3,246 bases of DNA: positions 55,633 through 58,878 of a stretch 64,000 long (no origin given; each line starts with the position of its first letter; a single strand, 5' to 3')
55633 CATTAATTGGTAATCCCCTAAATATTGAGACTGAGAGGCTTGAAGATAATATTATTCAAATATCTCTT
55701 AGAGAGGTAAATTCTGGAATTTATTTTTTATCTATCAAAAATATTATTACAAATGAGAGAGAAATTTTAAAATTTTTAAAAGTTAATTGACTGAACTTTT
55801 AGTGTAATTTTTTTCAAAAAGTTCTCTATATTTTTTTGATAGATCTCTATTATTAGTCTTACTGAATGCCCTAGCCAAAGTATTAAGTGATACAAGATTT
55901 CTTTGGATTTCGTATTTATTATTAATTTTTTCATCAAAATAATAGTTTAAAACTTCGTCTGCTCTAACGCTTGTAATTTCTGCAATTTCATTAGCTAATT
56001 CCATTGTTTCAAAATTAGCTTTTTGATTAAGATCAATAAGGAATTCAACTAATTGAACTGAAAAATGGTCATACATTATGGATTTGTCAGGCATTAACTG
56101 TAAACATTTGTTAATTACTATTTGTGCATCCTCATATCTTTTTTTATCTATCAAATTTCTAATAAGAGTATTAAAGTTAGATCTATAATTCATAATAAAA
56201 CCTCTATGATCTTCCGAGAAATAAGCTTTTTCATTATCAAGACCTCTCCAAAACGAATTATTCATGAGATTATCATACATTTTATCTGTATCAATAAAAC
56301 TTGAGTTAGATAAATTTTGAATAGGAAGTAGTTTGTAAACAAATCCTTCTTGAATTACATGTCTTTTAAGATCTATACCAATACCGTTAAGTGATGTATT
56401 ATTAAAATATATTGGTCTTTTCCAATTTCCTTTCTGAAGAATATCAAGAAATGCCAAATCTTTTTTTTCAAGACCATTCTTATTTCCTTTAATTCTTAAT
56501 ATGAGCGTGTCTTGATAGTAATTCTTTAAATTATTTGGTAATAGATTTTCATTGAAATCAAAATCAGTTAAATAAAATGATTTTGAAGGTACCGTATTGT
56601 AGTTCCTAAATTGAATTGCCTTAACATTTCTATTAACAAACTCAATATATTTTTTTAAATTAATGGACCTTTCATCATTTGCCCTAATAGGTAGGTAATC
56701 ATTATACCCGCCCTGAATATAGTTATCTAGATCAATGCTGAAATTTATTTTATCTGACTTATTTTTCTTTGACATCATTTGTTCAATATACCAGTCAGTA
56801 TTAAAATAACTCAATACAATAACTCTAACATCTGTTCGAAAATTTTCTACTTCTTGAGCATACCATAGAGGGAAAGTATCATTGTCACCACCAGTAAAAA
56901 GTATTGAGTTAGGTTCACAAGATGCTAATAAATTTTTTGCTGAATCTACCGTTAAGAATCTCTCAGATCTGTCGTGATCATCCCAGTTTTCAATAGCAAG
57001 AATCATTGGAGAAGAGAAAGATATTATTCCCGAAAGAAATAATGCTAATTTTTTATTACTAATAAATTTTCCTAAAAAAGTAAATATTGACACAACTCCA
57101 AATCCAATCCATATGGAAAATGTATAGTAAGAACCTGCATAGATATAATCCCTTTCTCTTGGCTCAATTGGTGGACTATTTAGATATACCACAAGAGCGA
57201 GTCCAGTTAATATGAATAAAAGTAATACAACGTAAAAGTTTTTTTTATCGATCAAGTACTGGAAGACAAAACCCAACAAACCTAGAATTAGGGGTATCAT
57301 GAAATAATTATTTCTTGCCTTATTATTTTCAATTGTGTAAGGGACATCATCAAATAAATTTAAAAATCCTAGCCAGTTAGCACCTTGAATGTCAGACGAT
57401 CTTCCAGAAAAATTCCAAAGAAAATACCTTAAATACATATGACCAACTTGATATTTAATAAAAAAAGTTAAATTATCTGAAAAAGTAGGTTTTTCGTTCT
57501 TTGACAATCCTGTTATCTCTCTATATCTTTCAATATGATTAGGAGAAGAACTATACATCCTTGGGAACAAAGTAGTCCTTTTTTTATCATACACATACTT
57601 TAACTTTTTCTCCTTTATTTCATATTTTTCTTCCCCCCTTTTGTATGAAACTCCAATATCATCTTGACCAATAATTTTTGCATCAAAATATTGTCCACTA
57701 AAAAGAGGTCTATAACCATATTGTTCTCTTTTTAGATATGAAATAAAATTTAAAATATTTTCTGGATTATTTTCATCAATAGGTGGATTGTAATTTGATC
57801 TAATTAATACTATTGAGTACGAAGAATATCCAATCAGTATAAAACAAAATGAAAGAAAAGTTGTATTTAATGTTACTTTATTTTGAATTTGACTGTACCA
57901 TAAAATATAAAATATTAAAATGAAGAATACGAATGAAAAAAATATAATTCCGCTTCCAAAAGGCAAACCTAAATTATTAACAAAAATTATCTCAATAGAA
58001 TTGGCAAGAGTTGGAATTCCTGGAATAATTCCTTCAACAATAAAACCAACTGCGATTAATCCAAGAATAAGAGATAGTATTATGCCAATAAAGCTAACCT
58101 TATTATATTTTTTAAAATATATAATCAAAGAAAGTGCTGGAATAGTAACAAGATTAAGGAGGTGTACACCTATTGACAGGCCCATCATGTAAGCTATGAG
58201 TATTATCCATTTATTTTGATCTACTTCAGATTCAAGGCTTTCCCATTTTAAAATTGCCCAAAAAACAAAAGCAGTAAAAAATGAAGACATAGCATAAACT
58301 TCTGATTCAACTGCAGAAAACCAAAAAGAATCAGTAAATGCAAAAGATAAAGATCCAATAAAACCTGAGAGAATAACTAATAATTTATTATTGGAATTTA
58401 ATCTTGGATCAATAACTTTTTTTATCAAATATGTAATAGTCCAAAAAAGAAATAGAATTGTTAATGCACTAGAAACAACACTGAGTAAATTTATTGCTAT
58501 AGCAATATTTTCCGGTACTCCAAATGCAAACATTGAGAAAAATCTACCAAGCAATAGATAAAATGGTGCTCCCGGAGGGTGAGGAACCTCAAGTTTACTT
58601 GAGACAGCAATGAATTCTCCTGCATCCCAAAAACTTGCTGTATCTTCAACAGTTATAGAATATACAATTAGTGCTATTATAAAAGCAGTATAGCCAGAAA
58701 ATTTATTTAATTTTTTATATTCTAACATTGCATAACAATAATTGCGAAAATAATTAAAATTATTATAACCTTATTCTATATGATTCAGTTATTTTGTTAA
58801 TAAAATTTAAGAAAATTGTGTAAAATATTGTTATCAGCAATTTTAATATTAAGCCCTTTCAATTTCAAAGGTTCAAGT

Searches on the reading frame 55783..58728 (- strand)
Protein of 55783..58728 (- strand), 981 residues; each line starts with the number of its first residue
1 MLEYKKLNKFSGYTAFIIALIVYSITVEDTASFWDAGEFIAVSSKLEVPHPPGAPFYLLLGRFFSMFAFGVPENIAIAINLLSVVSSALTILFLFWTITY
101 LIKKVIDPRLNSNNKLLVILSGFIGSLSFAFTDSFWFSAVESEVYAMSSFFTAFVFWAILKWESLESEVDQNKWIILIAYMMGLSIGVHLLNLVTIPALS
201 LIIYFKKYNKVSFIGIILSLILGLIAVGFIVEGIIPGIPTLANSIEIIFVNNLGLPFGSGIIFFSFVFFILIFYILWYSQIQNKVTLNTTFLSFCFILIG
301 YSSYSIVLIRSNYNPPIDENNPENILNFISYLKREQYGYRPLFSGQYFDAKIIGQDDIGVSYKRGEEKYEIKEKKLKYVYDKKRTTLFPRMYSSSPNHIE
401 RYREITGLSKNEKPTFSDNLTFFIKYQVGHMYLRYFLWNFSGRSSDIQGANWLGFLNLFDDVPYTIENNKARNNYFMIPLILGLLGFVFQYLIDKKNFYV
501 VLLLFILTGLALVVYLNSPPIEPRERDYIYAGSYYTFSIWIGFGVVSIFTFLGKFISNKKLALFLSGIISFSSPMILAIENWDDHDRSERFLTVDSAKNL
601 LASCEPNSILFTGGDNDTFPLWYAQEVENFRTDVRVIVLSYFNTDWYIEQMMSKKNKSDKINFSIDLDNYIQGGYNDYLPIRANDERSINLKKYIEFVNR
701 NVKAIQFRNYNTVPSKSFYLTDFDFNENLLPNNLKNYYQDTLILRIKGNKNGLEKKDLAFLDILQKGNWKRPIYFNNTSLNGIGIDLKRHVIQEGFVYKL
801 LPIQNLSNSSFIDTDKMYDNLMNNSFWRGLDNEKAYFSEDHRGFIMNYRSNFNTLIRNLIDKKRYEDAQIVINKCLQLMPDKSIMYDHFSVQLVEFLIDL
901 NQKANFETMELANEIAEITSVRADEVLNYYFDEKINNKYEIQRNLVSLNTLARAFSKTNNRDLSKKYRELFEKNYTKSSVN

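Call 49: search_protein_families(library=pfam, proteins=[window:55783-58728:-], max_evalue=0.00001)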
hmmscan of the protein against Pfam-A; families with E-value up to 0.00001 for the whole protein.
window:55783-58728:- (981 aa): 1 family
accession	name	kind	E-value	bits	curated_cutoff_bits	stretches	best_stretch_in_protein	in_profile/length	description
PF11028.14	TMEM260-like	-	1.1e-70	237.5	24.2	1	35-211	1-178/179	Protein O-mannosyl-transferase TMEM260-like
